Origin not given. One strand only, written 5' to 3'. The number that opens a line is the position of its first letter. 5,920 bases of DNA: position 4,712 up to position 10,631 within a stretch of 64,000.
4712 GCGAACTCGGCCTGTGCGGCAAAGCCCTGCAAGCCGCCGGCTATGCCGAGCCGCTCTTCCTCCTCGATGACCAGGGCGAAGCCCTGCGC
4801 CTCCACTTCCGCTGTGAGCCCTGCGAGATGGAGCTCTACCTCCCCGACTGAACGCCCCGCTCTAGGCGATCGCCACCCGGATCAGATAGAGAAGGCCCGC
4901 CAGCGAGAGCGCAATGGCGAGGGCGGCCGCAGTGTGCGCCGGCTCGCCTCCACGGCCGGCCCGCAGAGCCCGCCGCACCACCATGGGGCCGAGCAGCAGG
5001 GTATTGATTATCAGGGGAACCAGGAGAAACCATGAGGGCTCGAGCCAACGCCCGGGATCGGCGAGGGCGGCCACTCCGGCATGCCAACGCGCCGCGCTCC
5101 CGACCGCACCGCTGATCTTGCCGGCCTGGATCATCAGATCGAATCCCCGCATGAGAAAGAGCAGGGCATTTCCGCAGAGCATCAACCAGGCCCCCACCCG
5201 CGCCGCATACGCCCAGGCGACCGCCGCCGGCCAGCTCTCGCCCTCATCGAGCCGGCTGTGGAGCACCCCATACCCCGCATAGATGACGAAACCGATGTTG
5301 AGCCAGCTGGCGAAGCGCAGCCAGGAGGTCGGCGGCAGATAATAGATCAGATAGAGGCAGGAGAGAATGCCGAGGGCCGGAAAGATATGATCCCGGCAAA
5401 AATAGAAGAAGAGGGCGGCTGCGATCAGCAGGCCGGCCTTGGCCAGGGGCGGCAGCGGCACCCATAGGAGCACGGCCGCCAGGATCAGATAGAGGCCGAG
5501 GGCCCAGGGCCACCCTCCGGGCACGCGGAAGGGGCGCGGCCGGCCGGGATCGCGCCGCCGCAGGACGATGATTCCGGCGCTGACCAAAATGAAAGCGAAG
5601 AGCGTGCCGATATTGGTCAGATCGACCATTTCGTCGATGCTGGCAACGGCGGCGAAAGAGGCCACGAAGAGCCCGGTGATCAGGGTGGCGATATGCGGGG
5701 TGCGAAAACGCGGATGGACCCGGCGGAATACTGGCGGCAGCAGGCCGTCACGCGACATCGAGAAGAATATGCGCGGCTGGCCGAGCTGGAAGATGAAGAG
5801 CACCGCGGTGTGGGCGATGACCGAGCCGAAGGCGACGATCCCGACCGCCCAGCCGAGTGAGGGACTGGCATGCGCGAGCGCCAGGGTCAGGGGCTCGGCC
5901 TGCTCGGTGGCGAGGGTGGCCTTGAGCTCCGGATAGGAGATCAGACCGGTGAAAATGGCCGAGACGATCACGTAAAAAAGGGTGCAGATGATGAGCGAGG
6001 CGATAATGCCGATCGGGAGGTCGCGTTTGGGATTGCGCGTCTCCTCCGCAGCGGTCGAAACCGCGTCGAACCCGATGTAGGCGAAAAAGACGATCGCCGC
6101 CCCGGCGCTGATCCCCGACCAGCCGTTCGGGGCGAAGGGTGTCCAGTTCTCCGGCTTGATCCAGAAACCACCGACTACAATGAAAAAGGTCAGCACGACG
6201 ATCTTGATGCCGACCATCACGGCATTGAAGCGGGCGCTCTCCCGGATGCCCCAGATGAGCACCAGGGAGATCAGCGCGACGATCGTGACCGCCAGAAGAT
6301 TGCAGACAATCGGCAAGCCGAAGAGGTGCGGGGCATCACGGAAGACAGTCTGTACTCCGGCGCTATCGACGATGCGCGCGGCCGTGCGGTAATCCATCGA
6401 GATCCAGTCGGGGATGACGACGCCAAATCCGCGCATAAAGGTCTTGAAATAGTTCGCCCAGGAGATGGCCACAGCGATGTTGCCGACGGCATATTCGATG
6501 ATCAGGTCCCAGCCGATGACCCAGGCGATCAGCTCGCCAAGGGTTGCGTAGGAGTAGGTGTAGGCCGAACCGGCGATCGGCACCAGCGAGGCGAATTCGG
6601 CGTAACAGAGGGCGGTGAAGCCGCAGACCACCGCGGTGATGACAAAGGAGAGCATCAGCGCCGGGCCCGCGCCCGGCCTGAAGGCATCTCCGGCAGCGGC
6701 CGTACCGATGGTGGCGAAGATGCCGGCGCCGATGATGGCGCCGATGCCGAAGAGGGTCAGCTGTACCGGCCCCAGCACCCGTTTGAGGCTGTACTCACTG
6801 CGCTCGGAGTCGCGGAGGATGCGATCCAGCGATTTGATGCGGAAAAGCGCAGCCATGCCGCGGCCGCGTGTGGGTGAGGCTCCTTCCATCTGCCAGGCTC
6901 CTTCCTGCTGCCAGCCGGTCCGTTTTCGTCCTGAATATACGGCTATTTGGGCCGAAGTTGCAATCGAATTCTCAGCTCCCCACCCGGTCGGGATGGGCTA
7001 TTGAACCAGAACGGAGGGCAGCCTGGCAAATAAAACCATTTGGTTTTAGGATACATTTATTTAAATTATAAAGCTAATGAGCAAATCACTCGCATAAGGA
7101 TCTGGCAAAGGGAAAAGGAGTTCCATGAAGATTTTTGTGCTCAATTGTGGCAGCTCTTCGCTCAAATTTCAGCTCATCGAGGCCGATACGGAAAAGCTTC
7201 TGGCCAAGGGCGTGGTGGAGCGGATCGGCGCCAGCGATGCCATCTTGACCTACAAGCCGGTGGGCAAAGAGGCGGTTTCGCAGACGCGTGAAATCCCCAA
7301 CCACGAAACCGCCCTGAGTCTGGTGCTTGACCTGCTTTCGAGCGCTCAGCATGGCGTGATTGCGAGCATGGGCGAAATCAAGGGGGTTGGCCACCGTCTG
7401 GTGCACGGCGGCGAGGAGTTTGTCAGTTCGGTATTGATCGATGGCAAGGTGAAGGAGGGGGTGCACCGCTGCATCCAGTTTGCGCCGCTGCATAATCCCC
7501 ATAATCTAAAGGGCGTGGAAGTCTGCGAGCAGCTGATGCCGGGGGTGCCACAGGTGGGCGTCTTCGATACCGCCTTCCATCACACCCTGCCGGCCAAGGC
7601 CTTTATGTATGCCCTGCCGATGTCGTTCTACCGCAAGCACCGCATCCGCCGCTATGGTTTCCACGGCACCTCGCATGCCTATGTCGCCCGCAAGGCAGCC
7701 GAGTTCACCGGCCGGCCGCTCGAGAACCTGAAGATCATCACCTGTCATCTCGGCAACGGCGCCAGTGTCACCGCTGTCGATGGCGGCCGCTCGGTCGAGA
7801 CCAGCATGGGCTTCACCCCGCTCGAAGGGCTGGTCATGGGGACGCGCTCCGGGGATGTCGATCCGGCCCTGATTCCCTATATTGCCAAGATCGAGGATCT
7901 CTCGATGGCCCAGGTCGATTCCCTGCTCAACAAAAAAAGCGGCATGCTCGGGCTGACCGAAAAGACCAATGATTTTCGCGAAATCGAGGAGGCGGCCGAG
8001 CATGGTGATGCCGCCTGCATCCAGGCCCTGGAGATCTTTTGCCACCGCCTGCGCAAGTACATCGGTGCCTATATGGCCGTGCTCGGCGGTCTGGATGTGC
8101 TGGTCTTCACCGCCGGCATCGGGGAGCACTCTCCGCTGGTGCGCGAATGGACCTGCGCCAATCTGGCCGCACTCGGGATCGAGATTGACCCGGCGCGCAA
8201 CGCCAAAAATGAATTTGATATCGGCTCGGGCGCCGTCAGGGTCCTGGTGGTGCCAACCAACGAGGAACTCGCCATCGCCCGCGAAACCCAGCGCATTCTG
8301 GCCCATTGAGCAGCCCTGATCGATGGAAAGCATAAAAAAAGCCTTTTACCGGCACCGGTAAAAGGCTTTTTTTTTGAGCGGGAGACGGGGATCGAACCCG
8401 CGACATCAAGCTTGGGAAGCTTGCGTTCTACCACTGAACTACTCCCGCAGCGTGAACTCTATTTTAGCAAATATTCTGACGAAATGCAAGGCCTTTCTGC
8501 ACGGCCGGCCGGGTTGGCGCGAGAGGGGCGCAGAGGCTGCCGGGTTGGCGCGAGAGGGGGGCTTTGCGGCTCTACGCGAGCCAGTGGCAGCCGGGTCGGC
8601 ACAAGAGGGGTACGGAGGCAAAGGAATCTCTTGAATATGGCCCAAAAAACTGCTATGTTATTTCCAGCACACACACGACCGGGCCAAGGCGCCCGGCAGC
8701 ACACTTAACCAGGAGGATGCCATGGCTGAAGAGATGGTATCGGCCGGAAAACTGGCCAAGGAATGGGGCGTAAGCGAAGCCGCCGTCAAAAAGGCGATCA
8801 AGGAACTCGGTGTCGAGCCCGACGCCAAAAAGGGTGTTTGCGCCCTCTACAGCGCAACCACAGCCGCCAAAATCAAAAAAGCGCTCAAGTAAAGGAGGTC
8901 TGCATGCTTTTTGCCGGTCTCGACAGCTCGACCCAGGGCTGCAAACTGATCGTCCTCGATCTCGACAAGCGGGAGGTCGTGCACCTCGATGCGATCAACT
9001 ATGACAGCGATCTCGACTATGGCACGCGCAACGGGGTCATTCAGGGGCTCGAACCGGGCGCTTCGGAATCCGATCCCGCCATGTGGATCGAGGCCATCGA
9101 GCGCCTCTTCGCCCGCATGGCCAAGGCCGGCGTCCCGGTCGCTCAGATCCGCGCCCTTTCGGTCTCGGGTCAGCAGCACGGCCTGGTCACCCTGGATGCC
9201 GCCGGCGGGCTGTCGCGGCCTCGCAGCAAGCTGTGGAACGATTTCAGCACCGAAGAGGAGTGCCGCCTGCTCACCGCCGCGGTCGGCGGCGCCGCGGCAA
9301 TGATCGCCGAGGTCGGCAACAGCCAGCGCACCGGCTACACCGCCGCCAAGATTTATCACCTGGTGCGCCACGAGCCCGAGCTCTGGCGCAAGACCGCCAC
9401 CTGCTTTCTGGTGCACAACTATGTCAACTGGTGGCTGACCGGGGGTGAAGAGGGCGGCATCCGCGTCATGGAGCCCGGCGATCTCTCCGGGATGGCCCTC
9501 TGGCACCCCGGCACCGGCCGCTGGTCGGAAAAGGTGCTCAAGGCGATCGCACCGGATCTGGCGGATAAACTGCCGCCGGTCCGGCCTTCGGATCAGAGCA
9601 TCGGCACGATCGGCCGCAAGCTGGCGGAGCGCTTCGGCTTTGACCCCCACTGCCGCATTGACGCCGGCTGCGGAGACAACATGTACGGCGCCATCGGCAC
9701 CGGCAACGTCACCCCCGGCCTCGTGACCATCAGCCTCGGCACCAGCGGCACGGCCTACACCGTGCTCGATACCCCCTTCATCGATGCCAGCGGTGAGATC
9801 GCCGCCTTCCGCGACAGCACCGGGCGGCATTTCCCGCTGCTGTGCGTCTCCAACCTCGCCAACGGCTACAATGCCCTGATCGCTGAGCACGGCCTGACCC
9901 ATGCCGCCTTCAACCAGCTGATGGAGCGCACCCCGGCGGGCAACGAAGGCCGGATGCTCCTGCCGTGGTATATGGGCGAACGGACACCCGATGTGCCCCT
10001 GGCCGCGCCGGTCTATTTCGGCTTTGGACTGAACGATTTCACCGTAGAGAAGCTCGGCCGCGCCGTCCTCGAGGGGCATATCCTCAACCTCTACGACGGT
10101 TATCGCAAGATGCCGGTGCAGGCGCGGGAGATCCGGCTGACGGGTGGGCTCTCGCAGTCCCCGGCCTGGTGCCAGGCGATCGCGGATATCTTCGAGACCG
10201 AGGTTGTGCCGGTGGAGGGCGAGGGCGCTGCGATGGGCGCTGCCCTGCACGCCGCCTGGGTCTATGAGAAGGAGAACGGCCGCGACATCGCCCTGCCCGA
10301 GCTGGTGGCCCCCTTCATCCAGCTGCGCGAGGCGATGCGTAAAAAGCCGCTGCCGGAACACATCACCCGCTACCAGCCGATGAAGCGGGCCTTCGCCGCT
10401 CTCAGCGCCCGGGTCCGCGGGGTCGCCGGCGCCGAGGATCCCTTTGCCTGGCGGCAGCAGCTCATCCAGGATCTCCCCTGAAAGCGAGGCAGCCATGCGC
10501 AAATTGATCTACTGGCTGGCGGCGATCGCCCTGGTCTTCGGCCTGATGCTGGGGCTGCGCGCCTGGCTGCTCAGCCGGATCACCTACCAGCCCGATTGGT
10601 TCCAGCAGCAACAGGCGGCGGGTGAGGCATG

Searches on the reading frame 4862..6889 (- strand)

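Call 19: search_protein_families(library=pfam, proteins=[window:4862-6889:-], max_evalue=0.001)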
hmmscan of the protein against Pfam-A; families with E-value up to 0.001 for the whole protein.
window:4862-6889:- (675 aa): 4 families
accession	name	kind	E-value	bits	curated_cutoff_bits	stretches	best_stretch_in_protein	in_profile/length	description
PF13520.12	AA_permease_2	-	2e-58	198.8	27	1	39-483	1-412/427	Amino acid permease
PF00324.27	AA_permease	-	7.6e-34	117.6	24.6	1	44-498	2-445/470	Amino acid permease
PF13906.12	AA_permease_C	-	5e-09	36.6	27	1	503-545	9-51/51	C-terminus of AA_permease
PF03845.19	Spore_permease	-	0.00029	20.2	23.4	1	199-325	117-242/321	Spore germination protein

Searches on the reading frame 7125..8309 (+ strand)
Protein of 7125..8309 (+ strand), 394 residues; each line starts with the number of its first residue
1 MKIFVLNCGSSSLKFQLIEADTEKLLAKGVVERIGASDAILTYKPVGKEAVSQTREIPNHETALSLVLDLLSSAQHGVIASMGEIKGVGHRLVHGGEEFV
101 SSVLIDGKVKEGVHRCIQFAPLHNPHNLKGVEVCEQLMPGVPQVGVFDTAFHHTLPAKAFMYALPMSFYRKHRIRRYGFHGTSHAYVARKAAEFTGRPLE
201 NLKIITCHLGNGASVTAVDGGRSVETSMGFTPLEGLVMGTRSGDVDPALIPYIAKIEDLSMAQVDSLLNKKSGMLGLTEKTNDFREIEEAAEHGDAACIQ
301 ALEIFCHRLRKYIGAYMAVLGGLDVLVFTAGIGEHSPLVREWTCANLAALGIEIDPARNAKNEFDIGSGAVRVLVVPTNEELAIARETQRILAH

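Call 19: search_protein_families(library=pfam, proteins=[window:7125-8309:+], max_evalue=0.001)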
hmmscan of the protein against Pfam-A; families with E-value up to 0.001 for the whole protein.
window:7125-8309:+ (394 aa): 1 family
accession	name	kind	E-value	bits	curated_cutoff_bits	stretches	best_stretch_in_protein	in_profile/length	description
PF00871.23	Acetate_kinase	-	1.5e-148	495.1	22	1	2-386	1-392/392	Acetokinase family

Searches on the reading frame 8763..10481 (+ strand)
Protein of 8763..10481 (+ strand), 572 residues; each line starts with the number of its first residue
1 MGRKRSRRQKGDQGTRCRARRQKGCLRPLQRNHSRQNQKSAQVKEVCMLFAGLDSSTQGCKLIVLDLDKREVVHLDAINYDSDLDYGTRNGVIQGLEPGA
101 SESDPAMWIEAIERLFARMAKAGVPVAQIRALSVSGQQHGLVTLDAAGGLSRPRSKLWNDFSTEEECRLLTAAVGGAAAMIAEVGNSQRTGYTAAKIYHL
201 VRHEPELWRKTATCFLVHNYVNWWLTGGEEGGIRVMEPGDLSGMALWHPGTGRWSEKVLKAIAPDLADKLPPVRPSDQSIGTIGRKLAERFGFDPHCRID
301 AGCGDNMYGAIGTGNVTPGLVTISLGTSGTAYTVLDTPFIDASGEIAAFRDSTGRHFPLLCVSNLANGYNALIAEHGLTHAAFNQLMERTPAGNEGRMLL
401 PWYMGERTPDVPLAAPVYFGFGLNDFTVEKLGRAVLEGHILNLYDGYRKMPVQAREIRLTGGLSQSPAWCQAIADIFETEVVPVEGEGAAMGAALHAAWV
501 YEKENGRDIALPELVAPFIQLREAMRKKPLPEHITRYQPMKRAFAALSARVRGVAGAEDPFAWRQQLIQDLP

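Call 19: search_protein_families(library=pfam, proteins=[window:8763-10481:+], max_evalue=0.001)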
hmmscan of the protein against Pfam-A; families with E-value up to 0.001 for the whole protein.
window:8763-10481:+ (572 aa): 2 families
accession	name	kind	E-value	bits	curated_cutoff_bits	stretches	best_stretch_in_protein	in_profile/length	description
PF00370.27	FGGY_N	-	2.5e-32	112.8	28.8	1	51-312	3-245/245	FGGY family of carbohydrate kinases, N-terminal domain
PF02782.22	FGGY_C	-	2e-18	67.3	27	1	322-499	2-196/198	FGGY family of carbohydrate kinases, C-terminal domain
